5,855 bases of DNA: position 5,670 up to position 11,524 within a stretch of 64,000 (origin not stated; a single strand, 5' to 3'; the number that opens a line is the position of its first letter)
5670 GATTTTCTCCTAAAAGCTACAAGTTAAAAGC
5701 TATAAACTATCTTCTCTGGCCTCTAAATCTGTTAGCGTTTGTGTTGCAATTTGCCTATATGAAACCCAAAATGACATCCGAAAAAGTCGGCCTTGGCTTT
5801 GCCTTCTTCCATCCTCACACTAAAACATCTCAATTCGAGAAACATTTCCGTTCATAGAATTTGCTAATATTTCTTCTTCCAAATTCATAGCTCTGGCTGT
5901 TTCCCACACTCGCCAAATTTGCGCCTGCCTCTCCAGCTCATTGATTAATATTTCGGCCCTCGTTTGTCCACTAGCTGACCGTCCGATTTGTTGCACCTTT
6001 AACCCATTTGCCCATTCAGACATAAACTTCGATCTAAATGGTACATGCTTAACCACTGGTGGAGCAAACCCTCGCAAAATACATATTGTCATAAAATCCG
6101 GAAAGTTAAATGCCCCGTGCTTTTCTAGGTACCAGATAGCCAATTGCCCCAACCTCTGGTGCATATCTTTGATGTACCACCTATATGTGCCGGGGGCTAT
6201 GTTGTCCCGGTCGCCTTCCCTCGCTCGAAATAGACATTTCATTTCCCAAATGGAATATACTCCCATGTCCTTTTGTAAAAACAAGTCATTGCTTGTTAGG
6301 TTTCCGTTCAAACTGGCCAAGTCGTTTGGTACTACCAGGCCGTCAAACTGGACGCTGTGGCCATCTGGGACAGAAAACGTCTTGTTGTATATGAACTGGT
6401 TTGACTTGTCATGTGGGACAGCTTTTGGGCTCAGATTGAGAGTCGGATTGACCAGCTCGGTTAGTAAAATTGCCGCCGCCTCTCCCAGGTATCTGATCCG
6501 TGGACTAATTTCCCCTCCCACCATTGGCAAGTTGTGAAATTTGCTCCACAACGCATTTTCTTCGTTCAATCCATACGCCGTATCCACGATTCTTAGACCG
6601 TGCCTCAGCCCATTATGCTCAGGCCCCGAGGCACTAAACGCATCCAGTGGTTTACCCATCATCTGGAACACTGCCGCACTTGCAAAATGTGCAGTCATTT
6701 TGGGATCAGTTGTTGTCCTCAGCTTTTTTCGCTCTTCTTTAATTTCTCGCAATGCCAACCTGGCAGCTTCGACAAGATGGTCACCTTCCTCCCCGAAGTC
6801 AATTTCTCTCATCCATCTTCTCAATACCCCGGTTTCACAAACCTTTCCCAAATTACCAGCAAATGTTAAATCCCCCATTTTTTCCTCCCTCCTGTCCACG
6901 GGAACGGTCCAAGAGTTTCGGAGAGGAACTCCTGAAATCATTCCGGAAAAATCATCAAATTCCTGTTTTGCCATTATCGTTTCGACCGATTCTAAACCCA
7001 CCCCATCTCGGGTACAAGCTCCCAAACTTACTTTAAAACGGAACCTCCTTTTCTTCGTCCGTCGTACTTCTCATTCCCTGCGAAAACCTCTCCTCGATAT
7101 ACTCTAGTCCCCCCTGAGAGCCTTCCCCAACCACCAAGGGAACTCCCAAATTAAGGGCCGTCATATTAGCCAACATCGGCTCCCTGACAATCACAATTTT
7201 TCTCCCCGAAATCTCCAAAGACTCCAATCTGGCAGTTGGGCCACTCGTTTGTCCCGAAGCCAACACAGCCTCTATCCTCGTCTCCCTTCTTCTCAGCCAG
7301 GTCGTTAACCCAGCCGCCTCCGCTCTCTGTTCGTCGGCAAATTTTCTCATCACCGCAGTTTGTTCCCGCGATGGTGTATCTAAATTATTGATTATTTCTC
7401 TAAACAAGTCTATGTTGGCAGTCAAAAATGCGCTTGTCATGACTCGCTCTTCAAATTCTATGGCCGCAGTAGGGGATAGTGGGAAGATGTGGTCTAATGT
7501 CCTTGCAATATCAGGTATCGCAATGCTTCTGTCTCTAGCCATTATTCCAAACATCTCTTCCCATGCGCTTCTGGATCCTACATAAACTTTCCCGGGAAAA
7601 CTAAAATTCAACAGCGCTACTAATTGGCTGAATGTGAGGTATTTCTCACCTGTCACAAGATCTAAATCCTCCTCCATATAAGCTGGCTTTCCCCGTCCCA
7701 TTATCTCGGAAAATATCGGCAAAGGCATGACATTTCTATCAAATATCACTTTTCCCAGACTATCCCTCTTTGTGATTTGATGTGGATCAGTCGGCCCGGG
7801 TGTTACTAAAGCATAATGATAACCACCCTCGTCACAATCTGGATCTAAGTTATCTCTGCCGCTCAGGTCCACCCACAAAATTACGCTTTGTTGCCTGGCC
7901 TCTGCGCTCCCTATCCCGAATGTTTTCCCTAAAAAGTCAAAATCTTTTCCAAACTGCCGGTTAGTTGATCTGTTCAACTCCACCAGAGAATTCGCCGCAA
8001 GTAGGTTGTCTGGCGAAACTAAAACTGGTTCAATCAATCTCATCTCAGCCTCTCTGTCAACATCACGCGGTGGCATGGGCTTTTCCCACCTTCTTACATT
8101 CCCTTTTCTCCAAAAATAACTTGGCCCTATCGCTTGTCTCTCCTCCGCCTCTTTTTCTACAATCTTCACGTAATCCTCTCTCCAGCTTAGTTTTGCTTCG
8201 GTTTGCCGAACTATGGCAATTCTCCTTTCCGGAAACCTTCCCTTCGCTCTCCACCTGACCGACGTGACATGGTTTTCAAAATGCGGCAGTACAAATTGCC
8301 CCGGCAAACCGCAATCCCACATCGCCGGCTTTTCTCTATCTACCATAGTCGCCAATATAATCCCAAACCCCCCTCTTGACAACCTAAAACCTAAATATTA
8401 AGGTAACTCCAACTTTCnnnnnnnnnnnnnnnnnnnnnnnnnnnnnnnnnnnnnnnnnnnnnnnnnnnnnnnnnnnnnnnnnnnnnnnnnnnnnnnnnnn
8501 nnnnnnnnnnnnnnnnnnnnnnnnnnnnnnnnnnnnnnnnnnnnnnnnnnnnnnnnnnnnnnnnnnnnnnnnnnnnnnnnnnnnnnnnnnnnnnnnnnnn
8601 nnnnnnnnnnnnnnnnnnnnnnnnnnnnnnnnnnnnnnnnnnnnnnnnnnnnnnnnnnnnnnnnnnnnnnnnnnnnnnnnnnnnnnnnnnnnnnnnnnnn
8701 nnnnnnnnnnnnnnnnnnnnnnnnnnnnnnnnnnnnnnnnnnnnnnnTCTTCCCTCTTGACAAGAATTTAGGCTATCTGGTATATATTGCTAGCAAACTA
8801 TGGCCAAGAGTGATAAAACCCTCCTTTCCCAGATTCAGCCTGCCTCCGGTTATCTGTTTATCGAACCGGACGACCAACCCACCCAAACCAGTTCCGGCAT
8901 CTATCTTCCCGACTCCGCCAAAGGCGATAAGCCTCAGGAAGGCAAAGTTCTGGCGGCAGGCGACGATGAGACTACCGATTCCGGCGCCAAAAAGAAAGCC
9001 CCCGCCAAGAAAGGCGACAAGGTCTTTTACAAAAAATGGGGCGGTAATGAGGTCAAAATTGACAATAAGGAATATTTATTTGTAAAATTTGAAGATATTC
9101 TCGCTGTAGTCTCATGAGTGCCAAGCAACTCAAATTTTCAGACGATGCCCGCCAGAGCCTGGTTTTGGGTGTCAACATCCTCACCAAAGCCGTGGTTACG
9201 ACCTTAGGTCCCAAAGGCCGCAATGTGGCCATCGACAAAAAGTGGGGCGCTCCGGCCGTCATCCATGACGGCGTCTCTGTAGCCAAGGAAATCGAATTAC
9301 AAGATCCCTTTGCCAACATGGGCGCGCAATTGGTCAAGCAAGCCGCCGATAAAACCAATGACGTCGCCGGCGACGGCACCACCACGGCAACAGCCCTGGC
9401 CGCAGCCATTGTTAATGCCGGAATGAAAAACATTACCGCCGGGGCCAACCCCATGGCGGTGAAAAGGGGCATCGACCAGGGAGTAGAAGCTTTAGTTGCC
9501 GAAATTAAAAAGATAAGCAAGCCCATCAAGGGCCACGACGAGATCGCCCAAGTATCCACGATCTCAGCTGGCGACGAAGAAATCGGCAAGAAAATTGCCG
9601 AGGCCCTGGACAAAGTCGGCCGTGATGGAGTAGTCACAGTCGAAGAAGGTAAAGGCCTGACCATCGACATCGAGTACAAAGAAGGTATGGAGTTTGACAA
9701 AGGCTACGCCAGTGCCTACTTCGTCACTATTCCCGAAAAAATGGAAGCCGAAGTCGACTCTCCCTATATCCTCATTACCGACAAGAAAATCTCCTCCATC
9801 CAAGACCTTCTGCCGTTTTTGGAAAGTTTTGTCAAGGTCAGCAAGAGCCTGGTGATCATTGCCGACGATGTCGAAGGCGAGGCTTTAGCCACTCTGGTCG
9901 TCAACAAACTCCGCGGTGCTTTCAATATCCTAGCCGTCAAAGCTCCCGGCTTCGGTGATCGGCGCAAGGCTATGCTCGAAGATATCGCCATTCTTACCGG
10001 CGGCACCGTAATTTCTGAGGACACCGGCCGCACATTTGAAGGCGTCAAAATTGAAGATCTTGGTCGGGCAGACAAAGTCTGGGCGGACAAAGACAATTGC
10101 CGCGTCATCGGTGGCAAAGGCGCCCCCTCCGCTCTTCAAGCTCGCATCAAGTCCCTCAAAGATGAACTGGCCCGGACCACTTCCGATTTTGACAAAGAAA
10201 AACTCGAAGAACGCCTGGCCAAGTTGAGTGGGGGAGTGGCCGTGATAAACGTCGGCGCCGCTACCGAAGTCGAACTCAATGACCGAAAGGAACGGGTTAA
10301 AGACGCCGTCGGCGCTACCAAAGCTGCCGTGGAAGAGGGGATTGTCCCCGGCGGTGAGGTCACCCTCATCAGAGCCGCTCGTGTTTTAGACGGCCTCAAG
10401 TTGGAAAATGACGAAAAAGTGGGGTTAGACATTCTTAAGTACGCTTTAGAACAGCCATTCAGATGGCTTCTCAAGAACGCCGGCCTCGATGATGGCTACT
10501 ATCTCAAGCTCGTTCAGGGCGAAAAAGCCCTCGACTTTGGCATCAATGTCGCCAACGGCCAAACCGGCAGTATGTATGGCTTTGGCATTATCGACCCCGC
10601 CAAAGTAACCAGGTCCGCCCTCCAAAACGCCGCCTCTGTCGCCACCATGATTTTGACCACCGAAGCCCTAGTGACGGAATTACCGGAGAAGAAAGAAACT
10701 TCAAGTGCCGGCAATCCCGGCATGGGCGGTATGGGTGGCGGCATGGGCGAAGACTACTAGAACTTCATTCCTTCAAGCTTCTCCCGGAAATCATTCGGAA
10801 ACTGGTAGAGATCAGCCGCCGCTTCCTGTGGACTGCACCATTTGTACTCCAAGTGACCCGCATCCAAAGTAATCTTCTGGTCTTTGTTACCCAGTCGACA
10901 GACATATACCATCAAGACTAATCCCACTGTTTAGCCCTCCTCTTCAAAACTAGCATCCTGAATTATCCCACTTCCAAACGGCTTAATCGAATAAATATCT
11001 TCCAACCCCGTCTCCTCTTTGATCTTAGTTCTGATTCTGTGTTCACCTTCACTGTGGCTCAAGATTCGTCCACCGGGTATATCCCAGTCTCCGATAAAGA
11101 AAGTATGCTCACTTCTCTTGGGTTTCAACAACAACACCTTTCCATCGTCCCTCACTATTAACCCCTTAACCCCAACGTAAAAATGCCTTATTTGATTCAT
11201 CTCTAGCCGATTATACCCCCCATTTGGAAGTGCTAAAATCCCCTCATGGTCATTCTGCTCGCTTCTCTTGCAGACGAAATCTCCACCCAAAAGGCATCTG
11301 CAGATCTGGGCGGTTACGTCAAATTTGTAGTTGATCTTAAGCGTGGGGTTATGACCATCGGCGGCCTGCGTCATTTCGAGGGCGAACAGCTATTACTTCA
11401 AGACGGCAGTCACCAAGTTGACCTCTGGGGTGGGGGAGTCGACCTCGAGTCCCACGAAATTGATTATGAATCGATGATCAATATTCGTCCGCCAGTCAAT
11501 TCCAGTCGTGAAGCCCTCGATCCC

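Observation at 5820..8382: Two-gene operon of large proteins (449 aa + 401 aa) with no domains I could recognise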

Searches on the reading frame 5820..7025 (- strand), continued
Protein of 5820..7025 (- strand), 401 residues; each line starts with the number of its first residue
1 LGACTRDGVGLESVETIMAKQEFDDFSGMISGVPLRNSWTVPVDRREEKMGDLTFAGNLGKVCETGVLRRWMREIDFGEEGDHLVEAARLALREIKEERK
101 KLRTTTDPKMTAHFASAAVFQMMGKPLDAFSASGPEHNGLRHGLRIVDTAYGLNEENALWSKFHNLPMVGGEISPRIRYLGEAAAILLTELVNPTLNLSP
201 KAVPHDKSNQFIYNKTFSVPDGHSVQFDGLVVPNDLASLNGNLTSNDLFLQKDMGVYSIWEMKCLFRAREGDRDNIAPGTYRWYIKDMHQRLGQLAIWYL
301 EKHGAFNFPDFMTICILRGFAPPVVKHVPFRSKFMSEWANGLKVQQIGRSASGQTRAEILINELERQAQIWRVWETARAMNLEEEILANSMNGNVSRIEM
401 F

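Call 97: fold_search(model_id=the predicted structure, library=viral)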
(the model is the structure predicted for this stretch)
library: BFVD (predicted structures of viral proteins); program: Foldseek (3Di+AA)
matches with E <= 10: 298; with E <= 0.001: 1
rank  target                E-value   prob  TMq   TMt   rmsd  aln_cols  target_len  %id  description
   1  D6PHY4                7.1e-04  1.00  0.22  0.36  18.1       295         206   10  (no name in the UniProt tables at hand)
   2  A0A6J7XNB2            7.1e-03  0.97  0.18  0.21  11.5       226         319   10  Phage-type endonuclease [uncultured Caudovirales phage]
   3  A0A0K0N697            7.4e-03  0.75  0.22  0.22  20.6       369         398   10  PD-(D/E)XK endonuclease-like domain-containing protein [Tsukamurella phage TIN4]
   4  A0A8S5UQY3            8.6e-03  0.69  0.19  0.19  18.2       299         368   12  Exodeoxyribonuclease 8 [Podoviridae sp. ctQyH19]
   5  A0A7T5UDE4            9.1e-03  0.69  0.21  0.24  19.0       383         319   12  (no name in the UniProt tables at hand)
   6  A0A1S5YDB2            1.0e-02  0.87  0.23  0.27  19.3       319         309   10  PD-(D/E)XK endonuclease-like domain-containing protein [Leptopilina boulardi filamentous virus]
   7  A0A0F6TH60            1.3e-02  0.89  0.22  0.33  13.1       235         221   11  Putative exonuclease [Sinorhizobium phage phiM9]
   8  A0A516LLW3            1.5e-02  0.94  0.19  0.22  15.4       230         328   13  (no name in the UniProt tables at hand)
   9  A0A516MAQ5            1.5e-02  0.89  0.24  0.32  11.7       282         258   10  (no name in the UniProt tables at hand)
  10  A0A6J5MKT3            1.5e-02  0.89  0.24  0.24  15.1       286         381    9  DUF2800 domain-containing protein [uncultured Caudovirales phage]
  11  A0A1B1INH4            1.5e-02  0.54  0.21  0.24  21.7       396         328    9  (no name in the UniProt tables at hand)
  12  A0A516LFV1            2.1e-02  0.57  0.20  0.22  19.4       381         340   14  (no name in the UniProt tables at hand)
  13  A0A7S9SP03            2.2e-02  0.33  0.18  0.17  18.0       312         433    9  PD-(D/E)XK nuclease superfamily protein [Serratia phage Tsm2]
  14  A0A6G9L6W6            2.3e-02  0.84  0.16  0.14  16.1       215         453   11  YqaJ-domain containing exonuclease [Bacillus phage vB_BcM_Sam46]
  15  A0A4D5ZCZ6            2.6e-02  0.89  0.17  0.23  19.8       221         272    9  PD-(D/E)XK endonuclease-like domain-containing protein [Burkholderia phage BcepSaruman]
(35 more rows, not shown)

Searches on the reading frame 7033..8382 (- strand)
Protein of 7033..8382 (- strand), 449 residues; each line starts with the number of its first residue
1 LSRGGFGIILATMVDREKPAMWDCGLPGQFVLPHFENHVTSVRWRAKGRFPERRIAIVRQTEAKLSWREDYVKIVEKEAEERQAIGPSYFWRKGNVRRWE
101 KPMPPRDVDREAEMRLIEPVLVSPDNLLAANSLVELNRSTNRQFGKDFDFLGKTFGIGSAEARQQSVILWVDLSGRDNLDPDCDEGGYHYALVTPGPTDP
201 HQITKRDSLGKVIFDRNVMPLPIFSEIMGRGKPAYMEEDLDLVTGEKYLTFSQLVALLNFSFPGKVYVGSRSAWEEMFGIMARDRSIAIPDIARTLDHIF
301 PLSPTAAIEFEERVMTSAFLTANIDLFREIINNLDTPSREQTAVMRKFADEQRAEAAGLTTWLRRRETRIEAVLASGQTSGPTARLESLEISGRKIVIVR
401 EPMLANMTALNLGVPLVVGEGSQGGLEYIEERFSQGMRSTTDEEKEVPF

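Call 3: search_protein_families(library=pfam, proteins=[window:7033-8382:-], max_evalue=1)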
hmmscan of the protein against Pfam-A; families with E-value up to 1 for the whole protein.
window:7033-8382:- (449 aa): 0 families

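Call 4: search_protein_families(library=ncbifam, proteins=[window:7033-8382:-], max_evalue=1)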
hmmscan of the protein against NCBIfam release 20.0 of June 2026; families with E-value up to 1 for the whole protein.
window:7033-8382:- (449 aa): 1 family
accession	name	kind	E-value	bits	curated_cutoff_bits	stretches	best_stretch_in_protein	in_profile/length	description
NF058679.1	EncB_fam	subfamily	0.012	15.6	90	1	325-390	37-99/117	encapsulin nanocompartment ferritin-likeEncB family encapsulin nanocompartment ferritin-like cargo protein cargo protein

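Call 6: search_protein_families(library=padloc, proteins=[window:7033-8382:-], max_evalue=1)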
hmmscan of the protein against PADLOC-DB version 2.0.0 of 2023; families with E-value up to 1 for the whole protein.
window:7033-8382:- (449 aa): 0 families

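Call 7: search_protein_families(library=phrogs, proteins=[window:7033-8382:-], max_evalue=1)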
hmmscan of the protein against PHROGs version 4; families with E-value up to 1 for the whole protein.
window:7033-8382:- (449 aa): 0 families

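Call 8: search_solved_structures(query=window:7033-8382:-, max_evalue=10)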
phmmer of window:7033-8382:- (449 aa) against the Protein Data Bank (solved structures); distinct sequences matched with E-value up to 10: 3.
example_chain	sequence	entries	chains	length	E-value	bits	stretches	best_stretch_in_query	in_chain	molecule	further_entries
33bf_A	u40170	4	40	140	0.71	11.8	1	338-393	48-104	Encapsulated ferritin-like protein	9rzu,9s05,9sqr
3k6c_A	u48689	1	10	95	1.3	10.9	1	304-371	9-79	Uncharacterized protein NE0167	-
8szt_B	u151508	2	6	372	2.1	10.2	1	185-246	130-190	Histone deacetylase domain-containing protein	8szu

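Call 10: find_homologous_proteins(query=window:7033-8382:-, max_evalue=0.001)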
Query window:7033-8382:- (449 aa): 2 proteins with E <= 0.001 among 8000 candidates.
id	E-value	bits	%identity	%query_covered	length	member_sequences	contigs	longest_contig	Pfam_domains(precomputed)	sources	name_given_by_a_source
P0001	1.4e-292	988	100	97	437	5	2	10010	-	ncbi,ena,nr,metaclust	ncbi:hypothetical protein A3D85_02205 [Candidatus Amesbacteria bacterium RIFCSPHIGHO2_02_FULL_47_9]|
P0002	3.1e-218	743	100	75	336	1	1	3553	-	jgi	-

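Call 14: find_encoding_contigs(protein=P0001, flank=10000, max_places=6)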
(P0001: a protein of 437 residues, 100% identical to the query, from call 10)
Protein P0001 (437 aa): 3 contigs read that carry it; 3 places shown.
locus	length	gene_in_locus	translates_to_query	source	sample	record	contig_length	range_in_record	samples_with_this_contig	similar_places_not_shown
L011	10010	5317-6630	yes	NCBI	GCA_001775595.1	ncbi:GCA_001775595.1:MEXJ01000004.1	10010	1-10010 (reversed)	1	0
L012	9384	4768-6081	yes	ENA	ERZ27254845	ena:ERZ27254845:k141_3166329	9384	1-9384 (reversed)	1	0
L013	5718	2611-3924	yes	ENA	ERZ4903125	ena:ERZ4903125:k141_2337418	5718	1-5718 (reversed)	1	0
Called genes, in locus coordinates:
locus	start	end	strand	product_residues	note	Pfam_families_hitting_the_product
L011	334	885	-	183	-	PF06821:Ser_hydrolase, PF12697:Abhydrolase_6 (faint)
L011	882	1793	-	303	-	-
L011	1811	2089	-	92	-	-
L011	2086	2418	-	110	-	PF18924:DUF5674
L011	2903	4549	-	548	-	PF00118:Cpn60_TCP1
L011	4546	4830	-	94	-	PF00166:Cpn10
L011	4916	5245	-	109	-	-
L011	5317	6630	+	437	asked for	-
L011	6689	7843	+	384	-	-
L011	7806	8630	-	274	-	-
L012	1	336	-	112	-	?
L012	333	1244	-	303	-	-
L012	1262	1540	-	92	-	-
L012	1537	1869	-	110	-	PF18924:DUF5674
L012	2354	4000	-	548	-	PF00118:Cpn60_TCP1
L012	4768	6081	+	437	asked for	-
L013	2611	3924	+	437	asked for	-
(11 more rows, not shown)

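Call 49: find_related_loci(query=window:7033-8346:-, collection=genome_contigs, flank=8000)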
Query window:7033-8346:- (437 aa) in genome_contigs; peptide patterns used: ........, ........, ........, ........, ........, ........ (x = any residue, [..] = any of these).
53 stretches matched a pattern, but none encodes a relative of the query by tblastn (E <= 1e-3).

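Call 58: search_dna_similar(query=window:7033-8346:-, collection=phages, mode=protein, max_evalue=1)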
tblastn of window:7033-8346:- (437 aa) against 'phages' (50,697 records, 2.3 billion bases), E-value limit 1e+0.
No match.

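Call 89: search_dna_similar(query=window:7033-8346:-, collection=plasmids, mode=protein, max_evalue=0.1)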
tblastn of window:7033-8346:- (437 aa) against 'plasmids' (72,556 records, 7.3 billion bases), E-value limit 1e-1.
No match.

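Call 93: find_related_loci(query=window:7033-8346:-, collection=viral_contigs, flank=6000)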
Query window:7033-8346:- (437 aa) in viral_contigs; peptide patterns used: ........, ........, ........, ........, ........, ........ (x = any residue, [..] = any of these).
No stretch of DNA in the collection matches any of the patterns.

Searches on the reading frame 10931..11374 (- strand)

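Call 106: search_protein_families(library=pfam, proteins=[window:10931-11374:-], max_evalue=0.001)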
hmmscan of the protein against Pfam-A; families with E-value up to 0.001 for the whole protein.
window:10931-11374:- (147 aa): 1 family
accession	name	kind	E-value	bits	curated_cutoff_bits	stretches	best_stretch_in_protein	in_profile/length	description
PF00293.34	NUDIX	-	0.00046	20.6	21.1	1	67-129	4-65/134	NUDIX domain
